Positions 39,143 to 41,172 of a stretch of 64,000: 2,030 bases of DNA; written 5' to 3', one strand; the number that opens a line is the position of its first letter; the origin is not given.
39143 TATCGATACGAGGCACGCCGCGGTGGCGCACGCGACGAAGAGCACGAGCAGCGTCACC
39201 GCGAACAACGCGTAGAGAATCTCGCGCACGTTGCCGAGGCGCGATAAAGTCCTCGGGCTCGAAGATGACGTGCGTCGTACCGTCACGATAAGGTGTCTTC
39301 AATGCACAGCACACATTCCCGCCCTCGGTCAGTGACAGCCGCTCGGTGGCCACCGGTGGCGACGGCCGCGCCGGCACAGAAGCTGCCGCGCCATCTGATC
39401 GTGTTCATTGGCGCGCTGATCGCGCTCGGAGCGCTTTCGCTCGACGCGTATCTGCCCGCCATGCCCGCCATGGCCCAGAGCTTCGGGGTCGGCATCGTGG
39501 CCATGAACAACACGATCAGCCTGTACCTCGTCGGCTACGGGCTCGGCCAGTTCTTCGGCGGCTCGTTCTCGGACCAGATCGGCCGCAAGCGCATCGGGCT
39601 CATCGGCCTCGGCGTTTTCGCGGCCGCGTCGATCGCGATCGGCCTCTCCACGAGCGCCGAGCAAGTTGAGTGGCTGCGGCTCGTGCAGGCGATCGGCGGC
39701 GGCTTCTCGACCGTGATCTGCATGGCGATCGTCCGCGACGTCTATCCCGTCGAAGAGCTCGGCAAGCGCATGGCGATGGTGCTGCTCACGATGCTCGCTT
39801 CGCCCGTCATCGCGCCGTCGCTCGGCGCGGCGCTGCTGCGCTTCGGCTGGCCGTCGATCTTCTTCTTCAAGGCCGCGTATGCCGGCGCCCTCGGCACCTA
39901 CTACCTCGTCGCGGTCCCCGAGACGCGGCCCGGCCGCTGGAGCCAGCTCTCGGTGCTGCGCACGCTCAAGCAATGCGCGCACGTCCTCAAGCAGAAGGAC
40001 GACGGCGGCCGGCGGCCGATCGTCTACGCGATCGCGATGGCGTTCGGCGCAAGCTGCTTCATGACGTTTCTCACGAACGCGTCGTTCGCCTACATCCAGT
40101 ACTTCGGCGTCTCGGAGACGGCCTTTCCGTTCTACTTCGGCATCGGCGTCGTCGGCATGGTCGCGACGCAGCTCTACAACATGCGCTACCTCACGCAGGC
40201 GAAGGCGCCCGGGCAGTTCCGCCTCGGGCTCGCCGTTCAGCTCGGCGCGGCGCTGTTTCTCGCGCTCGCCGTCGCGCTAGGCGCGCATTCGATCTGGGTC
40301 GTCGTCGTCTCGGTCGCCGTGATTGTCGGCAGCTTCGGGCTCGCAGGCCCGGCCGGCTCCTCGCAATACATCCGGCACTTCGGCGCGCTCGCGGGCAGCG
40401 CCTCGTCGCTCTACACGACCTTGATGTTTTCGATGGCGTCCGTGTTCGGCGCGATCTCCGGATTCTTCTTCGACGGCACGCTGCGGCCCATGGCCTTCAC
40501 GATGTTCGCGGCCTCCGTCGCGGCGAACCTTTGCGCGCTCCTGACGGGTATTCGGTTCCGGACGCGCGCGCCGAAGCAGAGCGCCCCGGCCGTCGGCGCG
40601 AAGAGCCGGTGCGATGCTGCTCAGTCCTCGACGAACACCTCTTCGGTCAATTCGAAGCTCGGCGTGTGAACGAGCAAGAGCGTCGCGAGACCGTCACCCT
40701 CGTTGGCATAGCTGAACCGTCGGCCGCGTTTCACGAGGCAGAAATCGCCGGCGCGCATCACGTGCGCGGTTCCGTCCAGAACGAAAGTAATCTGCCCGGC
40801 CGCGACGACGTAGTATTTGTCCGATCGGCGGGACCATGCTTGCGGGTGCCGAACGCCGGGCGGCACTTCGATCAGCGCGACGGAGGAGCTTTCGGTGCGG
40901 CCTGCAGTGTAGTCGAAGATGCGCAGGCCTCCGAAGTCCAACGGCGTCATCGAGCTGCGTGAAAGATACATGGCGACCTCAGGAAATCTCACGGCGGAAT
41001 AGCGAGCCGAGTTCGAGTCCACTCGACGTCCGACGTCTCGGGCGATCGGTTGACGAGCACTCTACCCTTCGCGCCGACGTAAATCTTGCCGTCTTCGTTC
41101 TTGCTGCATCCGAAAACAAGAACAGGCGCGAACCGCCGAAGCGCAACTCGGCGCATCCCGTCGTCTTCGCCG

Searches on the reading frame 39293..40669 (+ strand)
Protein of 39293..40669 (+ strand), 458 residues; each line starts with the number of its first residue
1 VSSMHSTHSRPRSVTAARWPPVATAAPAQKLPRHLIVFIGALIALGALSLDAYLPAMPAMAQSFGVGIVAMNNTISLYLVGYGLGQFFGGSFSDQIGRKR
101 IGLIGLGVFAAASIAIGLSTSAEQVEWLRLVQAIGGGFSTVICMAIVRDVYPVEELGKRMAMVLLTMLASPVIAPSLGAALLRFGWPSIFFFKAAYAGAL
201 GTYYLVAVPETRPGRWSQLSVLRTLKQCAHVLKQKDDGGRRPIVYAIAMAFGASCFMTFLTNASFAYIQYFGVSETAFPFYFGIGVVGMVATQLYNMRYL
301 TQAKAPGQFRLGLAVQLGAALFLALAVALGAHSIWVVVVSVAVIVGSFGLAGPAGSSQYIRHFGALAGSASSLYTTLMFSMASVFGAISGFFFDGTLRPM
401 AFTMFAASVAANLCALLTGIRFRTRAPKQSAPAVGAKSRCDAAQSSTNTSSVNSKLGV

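Call 54: search_protein_families(library=pfam, proteins=[window:39293-40669:+], max_evalue=0.001)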
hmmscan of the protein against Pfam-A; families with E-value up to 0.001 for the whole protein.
window:39293-40669:+ (458 aa): 2 families
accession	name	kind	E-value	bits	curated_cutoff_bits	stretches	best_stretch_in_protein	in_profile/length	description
PF07690.21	MFS_1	-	5.6e-38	131.2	33.4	1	43-386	5-346/347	Major Facilitator Superfamily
PF00083.30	Sugar_tr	-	7.6e-05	22.2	22.3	1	70-211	47-194/452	Sugar (and other) transporter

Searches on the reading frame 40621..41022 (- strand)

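Call 54: search_protein_families(library=pfam, proteins=[window:40621-41022:-], max_evalue=0.001)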
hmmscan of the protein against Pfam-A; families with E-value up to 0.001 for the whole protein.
window:40621-41022:- (133 aa): 1 family
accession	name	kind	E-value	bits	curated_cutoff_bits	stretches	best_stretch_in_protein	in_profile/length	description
PF07883.17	Cupin_2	-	8.2e-11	41.9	27.2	1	50-118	2-69/70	Cupin domain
